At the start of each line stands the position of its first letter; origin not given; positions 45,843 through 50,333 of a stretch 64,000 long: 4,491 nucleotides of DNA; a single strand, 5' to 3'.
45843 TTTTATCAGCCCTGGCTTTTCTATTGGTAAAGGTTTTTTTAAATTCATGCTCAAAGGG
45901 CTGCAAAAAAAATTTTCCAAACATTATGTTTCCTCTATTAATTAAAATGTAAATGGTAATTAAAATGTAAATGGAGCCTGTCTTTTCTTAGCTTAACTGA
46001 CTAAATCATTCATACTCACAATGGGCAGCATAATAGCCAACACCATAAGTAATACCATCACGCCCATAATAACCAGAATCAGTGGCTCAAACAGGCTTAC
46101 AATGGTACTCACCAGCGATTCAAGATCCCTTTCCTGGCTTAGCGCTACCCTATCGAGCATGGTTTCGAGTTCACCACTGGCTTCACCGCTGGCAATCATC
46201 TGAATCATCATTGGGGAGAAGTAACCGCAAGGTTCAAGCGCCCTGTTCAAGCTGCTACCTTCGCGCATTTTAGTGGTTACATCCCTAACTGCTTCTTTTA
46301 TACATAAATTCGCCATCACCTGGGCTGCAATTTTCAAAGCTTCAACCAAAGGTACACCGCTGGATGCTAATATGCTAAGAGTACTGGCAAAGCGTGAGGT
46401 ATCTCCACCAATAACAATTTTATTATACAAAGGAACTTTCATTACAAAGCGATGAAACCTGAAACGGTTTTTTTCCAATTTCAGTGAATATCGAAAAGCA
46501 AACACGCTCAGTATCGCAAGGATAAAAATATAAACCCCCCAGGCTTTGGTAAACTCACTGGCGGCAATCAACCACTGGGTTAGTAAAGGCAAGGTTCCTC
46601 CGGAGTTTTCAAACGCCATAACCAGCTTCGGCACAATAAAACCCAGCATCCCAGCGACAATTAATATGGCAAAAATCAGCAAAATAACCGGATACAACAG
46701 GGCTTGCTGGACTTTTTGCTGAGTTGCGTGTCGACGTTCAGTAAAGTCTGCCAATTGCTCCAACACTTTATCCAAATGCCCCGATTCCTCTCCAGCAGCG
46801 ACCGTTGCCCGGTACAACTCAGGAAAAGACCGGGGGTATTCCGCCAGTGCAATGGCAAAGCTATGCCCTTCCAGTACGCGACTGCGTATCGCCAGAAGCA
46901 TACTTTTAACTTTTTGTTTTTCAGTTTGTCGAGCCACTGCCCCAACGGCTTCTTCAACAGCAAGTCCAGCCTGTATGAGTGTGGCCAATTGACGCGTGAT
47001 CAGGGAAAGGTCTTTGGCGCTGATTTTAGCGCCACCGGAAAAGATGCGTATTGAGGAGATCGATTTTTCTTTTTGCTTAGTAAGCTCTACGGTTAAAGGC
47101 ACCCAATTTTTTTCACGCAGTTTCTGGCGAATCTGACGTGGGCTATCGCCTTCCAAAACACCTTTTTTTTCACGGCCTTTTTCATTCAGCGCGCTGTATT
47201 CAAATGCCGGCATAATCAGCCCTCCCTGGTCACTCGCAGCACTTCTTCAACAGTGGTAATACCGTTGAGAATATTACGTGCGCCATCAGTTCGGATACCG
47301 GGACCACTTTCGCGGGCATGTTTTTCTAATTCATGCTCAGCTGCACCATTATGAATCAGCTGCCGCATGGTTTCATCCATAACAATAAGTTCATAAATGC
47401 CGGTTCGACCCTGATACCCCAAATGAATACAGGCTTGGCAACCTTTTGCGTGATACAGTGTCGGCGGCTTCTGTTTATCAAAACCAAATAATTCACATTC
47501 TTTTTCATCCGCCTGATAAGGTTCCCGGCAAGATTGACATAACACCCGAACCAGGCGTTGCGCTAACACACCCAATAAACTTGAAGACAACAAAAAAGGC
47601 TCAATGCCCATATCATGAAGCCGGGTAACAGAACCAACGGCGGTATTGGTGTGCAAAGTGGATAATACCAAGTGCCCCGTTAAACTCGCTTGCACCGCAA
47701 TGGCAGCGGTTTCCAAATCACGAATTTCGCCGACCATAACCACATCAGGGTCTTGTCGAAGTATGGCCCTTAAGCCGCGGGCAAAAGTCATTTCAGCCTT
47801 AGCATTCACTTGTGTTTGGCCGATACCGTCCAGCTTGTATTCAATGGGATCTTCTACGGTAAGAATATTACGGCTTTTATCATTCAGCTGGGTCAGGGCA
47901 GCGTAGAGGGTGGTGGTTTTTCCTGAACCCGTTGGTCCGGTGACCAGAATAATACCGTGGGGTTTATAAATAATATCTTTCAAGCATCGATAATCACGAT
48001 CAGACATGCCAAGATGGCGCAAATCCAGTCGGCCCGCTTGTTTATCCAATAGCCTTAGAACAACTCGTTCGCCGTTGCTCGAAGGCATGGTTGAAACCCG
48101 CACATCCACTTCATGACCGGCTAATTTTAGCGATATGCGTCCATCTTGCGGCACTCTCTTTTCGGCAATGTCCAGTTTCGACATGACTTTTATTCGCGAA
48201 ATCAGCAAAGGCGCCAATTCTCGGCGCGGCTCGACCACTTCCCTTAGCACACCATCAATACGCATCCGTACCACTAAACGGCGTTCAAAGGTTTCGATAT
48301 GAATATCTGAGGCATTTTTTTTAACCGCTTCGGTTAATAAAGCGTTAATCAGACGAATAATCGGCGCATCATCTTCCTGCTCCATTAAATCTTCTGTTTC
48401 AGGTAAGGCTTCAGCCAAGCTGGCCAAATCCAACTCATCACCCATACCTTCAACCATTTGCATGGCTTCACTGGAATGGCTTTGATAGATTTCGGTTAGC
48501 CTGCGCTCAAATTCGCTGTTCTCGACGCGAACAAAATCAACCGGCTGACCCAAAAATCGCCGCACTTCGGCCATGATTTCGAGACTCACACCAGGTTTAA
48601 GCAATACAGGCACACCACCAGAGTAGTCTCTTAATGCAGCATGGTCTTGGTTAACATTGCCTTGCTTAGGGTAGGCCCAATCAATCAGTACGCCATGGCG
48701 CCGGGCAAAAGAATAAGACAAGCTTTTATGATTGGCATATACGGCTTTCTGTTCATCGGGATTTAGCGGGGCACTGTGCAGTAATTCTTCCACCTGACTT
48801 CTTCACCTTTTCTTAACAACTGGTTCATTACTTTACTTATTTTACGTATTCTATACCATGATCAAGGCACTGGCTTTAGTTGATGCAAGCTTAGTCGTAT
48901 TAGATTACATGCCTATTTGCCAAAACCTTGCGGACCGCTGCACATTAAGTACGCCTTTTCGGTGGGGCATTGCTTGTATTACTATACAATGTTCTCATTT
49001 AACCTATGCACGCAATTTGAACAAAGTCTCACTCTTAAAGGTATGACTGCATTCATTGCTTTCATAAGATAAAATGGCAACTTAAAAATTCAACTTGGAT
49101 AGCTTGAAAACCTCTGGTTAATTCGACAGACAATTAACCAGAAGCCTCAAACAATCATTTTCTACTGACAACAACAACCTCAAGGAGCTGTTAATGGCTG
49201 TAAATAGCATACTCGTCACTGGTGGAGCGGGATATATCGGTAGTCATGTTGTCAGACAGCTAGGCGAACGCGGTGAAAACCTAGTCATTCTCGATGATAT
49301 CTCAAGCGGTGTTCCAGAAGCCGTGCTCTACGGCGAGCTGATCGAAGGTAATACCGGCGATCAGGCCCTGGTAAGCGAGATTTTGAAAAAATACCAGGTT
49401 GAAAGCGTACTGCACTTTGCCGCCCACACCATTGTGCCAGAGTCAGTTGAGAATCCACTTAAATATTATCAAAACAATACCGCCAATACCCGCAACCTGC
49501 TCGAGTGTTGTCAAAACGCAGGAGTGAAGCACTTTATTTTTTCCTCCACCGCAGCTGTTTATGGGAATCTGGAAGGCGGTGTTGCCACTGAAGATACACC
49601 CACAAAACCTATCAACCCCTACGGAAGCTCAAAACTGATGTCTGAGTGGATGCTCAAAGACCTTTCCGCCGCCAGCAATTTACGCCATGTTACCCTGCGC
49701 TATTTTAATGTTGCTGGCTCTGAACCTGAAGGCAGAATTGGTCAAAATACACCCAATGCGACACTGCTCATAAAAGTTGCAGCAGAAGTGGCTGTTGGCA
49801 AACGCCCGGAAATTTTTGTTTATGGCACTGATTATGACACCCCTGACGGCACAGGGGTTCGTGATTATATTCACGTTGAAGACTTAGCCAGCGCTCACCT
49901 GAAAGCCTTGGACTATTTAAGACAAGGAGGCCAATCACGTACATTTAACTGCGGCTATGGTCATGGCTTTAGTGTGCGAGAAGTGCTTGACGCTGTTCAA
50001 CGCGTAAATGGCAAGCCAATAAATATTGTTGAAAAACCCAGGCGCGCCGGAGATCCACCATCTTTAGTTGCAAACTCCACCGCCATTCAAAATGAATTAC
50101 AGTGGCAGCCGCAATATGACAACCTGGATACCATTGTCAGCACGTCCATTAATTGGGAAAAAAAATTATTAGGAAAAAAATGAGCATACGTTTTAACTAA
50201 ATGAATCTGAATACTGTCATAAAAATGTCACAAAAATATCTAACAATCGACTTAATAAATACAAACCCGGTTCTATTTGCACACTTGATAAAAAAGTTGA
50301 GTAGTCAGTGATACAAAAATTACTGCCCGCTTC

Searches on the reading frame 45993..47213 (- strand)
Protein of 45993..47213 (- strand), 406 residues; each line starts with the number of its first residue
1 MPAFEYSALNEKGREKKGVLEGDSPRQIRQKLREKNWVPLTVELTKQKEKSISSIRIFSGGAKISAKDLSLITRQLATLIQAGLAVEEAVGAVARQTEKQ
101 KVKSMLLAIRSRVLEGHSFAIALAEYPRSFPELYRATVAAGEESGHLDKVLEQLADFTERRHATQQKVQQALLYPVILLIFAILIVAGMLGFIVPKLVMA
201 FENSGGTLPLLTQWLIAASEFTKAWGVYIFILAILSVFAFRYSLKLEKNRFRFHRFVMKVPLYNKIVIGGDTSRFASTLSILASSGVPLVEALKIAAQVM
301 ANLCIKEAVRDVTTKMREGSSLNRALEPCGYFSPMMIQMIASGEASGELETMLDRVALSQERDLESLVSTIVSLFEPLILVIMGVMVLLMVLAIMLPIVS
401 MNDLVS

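Call 58: search_protein_families(library=pfam, proteins=[window:45993-47213:-], max_evalue=0.00001)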
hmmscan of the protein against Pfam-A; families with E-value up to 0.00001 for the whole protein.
window:45993-47213:- (406 aa): 1 family
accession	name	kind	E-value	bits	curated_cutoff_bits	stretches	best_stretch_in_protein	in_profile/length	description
PF00482.28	T2SSF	-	6.8e-62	207.4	25.2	2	73-195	2-125/125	Type II secretion system (T2SS), protein F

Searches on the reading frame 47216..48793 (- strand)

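Call 58: search_protein_families(library=pfam, proteins=[window:47216-48793:-], max_evalue=0.00001)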
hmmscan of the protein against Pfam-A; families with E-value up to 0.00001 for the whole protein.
window:47216-48793:- (525 aa): 2 families
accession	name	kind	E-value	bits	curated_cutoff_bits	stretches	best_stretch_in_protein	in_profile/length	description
PF00437.27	T2SSE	-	3.4e-157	523.3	24.9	1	138-520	1-370/370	Type II/IV secretion system protein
PF22341.1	GSPE_N1E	-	8.8e-17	61.4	27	1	58-103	19-64/64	GSPII protein E, N1E domain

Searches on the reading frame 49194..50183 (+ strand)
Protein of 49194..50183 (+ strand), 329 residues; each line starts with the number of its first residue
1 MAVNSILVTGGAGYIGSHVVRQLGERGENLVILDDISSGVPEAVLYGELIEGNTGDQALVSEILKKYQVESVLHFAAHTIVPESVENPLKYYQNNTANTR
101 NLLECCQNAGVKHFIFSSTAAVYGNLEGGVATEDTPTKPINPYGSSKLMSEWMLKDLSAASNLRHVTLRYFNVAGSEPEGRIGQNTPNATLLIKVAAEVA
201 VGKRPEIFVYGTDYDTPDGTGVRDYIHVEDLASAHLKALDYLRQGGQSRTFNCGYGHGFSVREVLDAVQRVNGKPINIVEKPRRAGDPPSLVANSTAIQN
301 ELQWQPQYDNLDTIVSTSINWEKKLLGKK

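Call 58: search_protein_families(library=pfam, proteins=[window:49194-50183:+], max_evalue=0.00001)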
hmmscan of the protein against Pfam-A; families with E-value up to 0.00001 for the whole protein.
window:49194-50183:+ (329 aa): 8 families
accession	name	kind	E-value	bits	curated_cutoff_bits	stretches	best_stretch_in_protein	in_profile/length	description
PF01370.27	Epimerase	-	2.7e-58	197.7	20.9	1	6-254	1-240/240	NAD dependent epimerase/dehydratase family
PF16363.11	GDP_Man_Dehyd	-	3.7e-53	181.6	27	1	7-309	1-324/332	GDP-mannose 4,6 dehydratase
PF02719.21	Polysacc_synt_2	-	3.5e-19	69.5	20.2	1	6-177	1-175/293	Polysaccharide biosynthesis protein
PF04321.23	RmlD_sub_bind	-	1.5e-17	64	27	1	5-175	2-153/287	RmlD substrate binding domain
PF01073.25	3Beta_HSD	-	1.3e-15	57.7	22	1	7-245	1-235/280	3-beta hydroxysteroid dehydrogenase/isomerase family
PF07993.18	NAD_binding_4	-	8.6e-12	45.2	20.1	1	68-195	88-230/258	Male sterility protein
PF13460.12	NAD_binding_10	-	2.4e-08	34.5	27.2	1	10-171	1-144/184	NAD(P)H-binding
PF05368.20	NmrA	-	8.7e-08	32.5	27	1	5-120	4-108/298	NmrA-like family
